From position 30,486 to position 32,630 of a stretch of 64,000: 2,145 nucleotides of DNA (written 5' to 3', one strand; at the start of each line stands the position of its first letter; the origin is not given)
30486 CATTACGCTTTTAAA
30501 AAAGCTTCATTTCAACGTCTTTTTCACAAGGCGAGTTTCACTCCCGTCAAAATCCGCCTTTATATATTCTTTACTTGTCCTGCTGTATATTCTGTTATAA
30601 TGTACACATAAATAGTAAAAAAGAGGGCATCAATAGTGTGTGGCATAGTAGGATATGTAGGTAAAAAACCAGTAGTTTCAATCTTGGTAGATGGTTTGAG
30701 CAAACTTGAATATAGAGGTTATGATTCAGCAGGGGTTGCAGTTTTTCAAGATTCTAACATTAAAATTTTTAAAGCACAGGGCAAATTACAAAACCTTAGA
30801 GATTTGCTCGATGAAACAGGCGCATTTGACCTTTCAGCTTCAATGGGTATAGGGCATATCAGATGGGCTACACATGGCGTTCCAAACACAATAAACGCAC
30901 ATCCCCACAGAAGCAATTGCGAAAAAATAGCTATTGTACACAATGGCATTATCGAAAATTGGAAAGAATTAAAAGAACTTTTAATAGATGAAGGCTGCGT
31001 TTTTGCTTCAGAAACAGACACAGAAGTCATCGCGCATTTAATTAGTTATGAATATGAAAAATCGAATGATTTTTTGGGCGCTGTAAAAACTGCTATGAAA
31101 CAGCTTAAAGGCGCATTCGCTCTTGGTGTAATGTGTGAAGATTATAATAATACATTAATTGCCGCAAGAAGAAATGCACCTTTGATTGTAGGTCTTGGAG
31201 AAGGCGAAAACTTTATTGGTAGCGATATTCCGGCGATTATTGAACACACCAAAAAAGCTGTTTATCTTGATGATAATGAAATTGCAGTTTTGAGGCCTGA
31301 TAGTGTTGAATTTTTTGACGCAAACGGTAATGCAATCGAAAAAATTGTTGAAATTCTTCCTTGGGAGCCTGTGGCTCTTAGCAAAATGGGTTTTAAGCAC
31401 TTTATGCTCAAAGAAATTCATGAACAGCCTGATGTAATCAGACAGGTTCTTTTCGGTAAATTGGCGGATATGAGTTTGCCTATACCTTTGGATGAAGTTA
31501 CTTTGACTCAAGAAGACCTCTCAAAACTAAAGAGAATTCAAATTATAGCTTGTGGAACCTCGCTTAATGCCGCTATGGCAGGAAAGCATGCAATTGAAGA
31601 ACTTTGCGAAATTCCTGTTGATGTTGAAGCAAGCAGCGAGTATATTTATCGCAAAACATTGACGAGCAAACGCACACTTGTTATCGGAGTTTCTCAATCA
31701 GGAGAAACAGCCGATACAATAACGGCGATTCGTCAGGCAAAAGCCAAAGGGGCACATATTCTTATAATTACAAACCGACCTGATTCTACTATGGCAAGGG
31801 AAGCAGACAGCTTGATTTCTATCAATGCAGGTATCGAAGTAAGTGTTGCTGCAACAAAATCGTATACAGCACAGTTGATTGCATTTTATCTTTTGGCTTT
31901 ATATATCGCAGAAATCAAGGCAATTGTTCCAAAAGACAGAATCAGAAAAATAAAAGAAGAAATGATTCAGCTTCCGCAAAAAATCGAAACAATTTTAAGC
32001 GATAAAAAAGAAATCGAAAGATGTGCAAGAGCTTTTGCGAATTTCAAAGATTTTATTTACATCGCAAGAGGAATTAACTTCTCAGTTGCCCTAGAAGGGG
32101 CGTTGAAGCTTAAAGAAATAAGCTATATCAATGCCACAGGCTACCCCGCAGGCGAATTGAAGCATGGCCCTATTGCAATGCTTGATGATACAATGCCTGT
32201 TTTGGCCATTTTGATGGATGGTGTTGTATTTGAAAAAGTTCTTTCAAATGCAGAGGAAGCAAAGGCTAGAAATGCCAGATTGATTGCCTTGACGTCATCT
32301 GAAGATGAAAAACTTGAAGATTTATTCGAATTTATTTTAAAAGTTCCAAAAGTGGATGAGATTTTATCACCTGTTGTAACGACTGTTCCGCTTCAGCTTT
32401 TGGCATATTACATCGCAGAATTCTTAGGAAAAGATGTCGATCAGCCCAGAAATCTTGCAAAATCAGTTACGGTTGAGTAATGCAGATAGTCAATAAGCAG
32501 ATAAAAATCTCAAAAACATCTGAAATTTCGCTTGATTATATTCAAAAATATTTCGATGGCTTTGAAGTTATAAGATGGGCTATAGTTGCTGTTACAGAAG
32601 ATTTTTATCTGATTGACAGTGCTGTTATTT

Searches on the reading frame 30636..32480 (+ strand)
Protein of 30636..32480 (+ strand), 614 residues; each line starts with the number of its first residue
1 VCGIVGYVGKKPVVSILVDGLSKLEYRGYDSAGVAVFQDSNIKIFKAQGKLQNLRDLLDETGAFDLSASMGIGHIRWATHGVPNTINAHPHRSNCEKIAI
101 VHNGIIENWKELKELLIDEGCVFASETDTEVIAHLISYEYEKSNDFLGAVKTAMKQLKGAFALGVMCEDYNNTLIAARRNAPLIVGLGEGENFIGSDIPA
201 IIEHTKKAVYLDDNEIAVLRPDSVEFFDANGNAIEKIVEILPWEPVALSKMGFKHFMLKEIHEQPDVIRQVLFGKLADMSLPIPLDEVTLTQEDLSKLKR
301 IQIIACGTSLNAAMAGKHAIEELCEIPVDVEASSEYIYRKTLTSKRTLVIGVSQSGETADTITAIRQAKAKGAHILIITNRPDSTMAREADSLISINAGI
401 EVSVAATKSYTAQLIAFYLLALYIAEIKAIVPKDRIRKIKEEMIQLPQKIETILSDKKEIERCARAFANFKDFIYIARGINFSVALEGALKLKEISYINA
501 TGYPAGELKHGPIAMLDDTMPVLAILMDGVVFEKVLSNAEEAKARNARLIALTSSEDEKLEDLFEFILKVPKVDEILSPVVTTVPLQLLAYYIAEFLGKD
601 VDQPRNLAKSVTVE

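Call 51: find_homologous_proteins(query=window:30636-32480:+, max_evalue=1e-150)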
Query window:30636-32480:+ (614 aa): 7761 proteins with E <= 1e-150 among 8000 candidates; the best 120 are listed.
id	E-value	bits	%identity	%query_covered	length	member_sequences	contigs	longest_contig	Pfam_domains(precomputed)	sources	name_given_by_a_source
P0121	0.0e+0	1253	92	100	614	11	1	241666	PF01380.28,PF13522.12,PF13537.12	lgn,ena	-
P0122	0.0e+0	1253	92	100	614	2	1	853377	PF01380.28,PF13522.12,PF13537.12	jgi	-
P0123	0.0e+0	1216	89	100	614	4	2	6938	PF01380.28,PF13522.12,PF13537.12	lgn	-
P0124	0.0e+0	1190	87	100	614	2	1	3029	PF01380.28,PF13522.12,PF13537.12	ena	-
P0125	0.0e+0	1171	84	100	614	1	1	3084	PF01380.28,PF13522.12,PF13537.12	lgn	-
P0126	0.0e+0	1163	84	100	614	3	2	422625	PF01380.28,PF13522.12,PF13537.12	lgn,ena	-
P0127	0.0e+0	1065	77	100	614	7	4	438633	PF01380.28,PF13522.12,PF13537.12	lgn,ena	-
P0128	0.0e+0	1048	77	100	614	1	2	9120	PF13230.12,PF01380.28,PF13522.12,PF13537.12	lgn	-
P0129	0.0e+0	1048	77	100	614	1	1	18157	PF01380.28,PF13522.12,PF13537.12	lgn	-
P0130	1.9e-290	983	72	100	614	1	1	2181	PF13230.12,PF01380.28,PF13522.12,PF13537.12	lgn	-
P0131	1.0e-289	980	72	100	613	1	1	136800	PF01380.28,PF13522.12,PF13537.12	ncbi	-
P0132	2.2e-289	979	72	100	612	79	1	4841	PF01380.28,PF13522.12,PF13537.12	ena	-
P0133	1.1e-288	977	71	100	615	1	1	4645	PF01380.28,PF13522.12,PF13537.12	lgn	-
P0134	1.6e-288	976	72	100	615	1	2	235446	PF01380.28,PF13522.12,PF13537.12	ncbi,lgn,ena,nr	ncbi:MAG: glutamine--fructose-6-phosphate transaminase (isomerizing) [Clostridium sp.]|nr:glutamine-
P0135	4.0e-288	975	71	100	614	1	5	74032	PF01380.28,PF13522.12,PF13537.12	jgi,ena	-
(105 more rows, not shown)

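Call 52: find_encoding_contigs(protein=P0121, flank=10000, max_places=2)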
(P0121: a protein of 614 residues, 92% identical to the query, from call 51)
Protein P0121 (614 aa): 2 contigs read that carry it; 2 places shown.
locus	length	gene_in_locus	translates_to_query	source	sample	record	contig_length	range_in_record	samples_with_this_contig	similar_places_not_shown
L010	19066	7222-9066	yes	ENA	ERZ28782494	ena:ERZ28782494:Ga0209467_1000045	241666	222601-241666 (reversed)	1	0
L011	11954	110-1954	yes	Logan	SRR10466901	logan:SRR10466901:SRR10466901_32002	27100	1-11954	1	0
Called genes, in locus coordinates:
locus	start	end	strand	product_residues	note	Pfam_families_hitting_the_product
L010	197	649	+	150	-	-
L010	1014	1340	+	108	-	-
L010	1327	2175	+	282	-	-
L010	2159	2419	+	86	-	-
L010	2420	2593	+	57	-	PF12728:HTH_17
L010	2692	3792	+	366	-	PF14659:Phage_int_SAM_3, PF00589:Phage_integrase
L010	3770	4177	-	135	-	-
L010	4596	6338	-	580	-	PF01520:Amidase_3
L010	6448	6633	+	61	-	-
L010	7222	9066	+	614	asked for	PF13522:GATase_6, PF13537:GATase_7, PF01380:SIS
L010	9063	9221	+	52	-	-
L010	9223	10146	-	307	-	-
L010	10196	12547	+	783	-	PF00488:MutS_V, PF20297:MSSS, PF01713:Smr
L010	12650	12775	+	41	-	-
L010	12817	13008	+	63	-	-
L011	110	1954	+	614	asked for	PF13522:GATase_6, PF13537:GATase_7, PF01380:SIS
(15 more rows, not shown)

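Call 53: find_encoding_contigs(protein=P0122, flank=10000, max_places=2)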
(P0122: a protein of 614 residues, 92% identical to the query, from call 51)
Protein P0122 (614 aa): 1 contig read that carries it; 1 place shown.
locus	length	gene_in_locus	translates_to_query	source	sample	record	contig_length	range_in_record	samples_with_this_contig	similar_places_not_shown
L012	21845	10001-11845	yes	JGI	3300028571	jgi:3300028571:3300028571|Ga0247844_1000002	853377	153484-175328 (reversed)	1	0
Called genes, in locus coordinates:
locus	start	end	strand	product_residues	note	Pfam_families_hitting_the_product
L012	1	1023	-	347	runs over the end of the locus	PF00015:MCPsignal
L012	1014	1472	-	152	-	PF08269:dCache_2, PF17200:sCache_2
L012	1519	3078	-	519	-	PF08269:dCache_2, PF17200:sCache_2, PF17201:Cache_3-Cache_2 (weak), PF00015:MCPsignal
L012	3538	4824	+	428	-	-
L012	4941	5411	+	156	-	PF01625:PMSR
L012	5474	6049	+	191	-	PF00258:Flavodoxin_1 (weak), PF03358:FMN_red, PF12724:Flavodoxin_5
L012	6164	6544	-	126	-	PF01042:Ribonuc_L-PSP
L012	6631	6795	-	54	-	-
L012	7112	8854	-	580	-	PF01520:Amidase_3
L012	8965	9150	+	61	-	-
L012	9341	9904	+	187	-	-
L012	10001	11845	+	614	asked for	PF13522:GATase_6, PF13537:GATase_7, PF01380:SIS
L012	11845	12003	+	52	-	-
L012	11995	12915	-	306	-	-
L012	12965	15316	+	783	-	PF00488:MutS_V, PF20297:MSSS, PF01713:Smr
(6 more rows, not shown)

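Call 54: find_encoding_contigs(protein=P0126, flank=10000, max_places=2)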
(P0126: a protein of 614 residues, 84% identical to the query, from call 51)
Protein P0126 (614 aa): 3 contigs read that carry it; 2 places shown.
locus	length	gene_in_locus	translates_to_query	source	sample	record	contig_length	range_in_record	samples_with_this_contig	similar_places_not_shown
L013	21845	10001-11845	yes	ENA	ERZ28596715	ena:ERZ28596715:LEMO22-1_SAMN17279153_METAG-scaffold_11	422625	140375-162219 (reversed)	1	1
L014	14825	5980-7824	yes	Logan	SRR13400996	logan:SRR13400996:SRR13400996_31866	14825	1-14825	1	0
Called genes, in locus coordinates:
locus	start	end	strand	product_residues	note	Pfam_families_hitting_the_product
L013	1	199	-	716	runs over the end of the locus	PF10114:PocR, PF00989:PAS, PF13188:PAS_8 (weak), PF13426:PAS_9, PF00989:PAS, PF08448:PAS_4, PF13426:PAS_9, PF02518:HATPase_c, +1 more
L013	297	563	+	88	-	-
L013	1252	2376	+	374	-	PF13784:Fic_N, PF02661:Fic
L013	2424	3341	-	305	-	PF14338:Mrr_N, PF04471:Mrr_cat, PF22722:NA-iREase1, PF13156:Mrr_cat_2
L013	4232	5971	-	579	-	PF01520:Amidase_3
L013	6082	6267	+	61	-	-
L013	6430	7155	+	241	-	-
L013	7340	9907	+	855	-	PF00669:Flagellin_N, PF07581:Glug (faint), PF00700:Flagellin_C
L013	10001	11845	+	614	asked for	PF13522:GATase_6, PF13537:GATase_7, PF01380:SIS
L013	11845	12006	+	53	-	-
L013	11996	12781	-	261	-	-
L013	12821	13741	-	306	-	-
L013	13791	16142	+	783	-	PF00488:MutS_V, PF20297:MSSS, PF01713:Smr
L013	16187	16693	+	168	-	-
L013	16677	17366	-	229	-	PF04131:NanE, PF00977:His_biosynth (faint), PF03060:NMO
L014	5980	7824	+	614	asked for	PF13522:GATase_6, PF13537:GATase_7, PF01380:SIS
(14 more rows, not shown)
